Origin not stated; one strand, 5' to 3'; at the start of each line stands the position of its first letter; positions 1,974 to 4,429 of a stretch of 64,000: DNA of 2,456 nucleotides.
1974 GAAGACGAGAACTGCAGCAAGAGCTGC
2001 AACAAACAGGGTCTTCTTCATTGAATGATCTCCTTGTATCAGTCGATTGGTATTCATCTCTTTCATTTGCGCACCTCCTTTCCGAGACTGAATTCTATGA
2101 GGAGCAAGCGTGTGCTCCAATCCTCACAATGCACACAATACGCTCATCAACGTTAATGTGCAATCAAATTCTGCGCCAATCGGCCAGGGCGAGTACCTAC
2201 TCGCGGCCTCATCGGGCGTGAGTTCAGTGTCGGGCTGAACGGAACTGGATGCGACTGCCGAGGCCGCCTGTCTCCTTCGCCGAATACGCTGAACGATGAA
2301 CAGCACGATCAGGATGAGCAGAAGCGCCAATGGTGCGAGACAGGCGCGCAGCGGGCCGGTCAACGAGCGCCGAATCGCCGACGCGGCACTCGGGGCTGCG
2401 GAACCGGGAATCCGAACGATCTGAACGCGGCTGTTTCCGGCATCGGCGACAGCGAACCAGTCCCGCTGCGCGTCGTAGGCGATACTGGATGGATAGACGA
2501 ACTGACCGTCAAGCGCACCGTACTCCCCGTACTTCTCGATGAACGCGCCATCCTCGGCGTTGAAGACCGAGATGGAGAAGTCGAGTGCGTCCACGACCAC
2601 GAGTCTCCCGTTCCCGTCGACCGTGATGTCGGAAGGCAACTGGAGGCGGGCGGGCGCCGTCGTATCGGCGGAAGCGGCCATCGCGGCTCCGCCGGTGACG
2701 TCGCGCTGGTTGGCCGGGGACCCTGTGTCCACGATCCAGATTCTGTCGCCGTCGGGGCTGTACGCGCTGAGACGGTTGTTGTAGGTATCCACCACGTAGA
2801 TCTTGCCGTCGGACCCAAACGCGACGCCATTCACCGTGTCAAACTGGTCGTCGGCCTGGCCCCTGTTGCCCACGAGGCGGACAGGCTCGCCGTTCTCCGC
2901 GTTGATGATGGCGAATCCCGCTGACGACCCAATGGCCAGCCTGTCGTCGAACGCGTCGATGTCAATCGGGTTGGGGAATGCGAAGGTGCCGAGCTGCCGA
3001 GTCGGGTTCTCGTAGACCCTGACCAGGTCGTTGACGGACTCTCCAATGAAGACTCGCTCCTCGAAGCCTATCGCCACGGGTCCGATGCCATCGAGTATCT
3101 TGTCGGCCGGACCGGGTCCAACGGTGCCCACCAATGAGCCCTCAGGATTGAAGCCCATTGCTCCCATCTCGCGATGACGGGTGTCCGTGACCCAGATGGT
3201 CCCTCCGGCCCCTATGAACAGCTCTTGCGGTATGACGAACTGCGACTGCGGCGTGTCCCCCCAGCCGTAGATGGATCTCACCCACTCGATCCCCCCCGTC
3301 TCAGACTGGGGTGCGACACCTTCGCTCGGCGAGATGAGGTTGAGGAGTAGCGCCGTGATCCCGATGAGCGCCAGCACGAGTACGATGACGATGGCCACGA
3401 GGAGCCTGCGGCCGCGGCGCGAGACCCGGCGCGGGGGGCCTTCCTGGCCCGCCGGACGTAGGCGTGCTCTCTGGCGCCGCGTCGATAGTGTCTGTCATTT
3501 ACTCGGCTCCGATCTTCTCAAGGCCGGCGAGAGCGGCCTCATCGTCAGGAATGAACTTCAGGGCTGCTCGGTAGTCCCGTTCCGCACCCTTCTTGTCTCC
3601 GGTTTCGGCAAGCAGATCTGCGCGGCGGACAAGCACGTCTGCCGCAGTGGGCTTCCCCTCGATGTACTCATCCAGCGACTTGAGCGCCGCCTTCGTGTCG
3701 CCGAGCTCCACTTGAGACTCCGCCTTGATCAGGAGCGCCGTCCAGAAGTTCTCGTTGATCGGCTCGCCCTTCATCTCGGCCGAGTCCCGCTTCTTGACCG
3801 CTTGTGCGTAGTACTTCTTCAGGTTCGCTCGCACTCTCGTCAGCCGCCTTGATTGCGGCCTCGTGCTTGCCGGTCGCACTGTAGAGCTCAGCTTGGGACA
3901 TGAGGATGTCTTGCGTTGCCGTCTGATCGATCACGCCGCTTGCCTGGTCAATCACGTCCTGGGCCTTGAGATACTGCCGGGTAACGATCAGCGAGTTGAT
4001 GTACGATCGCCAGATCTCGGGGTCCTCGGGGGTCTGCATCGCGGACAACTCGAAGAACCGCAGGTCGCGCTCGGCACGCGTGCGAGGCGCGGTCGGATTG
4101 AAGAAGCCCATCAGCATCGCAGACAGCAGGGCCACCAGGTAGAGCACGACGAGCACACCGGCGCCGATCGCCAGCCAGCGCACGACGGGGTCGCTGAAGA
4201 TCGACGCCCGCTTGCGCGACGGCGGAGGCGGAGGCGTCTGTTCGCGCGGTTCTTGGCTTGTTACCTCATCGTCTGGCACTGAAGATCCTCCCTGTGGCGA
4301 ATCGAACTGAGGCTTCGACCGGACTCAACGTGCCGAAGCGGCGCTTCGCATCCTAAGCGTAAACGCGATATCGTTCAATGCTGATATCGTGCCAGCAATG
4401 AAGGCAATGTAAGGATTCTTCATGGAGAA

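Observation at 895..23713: Duplicated module: secreted hexahaem cytochrome + NHL propeller anchored at both ends + TM-TPR protein + polytopic membrane enzyme; candidate cytochrome assembly/electron-export system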

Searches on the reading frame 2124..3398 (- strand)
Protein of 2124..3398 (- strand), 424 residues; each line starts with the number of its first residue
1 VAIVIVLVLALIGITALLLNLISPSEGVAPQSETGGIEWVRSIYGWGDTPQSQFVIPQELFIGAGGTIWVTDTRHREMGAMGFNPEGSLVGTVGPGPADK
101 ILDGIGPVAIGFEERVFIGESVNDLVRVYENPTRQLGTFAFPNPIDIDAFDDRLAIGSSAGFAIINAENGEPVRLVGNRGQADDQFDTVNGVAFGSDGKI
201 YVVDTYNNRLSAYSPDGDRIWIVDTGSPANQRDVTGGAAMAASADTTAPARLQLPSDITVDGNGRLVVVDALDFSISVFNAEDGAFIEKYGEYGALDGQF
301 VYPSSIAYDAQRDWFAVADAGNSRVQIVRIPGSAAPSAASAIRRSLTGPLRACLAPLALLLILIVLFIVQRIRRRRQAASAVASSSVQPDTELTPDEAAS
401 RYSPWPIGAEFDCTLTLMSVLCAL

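Call 9: search_protein_families(library=pfam, max_evalue=0.01, proteins=[window:2124-3398:-])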
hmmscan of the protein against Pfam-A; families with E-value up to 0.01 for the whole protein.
window:2124-3398:- (424 aa): 4 families
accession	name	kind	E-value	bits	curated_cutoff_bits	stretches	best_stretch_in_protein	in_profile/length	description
PF01436.27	NHL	-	1.2e-16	60.2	20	2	189-211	4-26/28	NHL repeat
PF17170.10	DUF5128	-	0.00018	21.2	22.9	1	262-323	52-112/321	6-bladed beta-propeller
PF08450.18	SGL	-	0.0061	16.6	26.3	0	182-280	129-211/246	SMP-30/Gluconolactonase/LRE-like region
PF13360.13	PQQ_2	-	0.0075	16.4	27.6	0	191-247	67-121/233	Outer membrane protein assembly factor BamB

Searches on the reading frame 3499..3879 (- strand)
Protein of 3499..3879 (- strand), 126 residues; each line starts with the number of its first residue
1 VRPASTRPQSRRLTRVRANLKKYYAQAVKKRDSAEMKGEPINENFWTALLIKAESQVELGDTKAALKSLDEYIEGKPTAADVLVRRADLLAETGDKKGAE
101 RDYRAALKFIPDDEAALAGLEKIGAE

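Call 9: search_protein_families(library=pfam, max_evalue=0.01, proteins=[window:3499-3879:-])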
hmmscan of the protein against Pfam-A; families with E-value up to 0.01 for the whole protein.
window:3499-3879:- (126 aa): 11 families
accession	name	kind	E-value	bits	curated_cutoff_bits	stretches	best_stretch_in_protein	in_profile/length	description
PF13432.12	TPR_16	-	8.8e-07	29.7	32.7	1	53-113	4-64/65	Tetratricopeptide repeat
PF13428.12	TPR_14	-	4.1e-06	27.4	23.5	1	81-119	2-40/44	Tetratricopeptide repeat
PF07719.23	TPR_2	-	6.6e-06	26.3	27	1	80-113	1-34/34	Tetratricopeptide repeat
PF13181.12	TPR_8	-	1.1e-05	25.7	25.7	0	80-112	1-33/34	Tetratricopeptide repeat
PF14559.12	TPR_19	-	2.4e-05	25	25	1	58-120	3-65/68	Tetratricopeptide repeat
PF13371.12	TPR_9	-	5.9e-05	23.4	35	1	56-84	39-67/73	Tetratricopeptide repeat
PF13429.12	TPR_15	-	7e-05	22.8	26.2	1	45-119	112-185/280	Tetratricopeptide repeat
PF13174.12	TPR_6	-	0.00035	21.5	26.3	0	48-74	2-28/33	Tetratricopeptide repeat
PF00515.34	TPR_1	-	0.00078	19.6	27.8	0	80-113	1-34/34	Tetratricopeptide repeat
PF12569.14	NatA_aux_su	-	0.0013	18.2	33.3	1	26-101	173-247/515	N-terminal acetyltransferase A, auxiliary subunit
PF03704.23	BTAD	-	0.0067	17.2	22.1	0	10-107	23-123/146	Bacterial transcriptional activator domain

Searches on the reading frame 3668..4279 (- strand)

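Call 9: search_protein_families(library=pfam, max_evalue=0.01, proteins=[window:3668-4279:-])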
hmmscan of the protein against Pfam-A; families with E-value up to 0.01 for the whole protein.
window:3668-4279:- (203 aa): 1 family
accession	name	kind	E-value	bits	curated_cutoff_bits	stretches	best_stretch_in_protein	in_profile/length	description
PF25058.1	ARM_TT21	-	0.0068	16.8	27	1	84-145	54-116/155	Tetratricopeptide repeat protein 21 ARM repeat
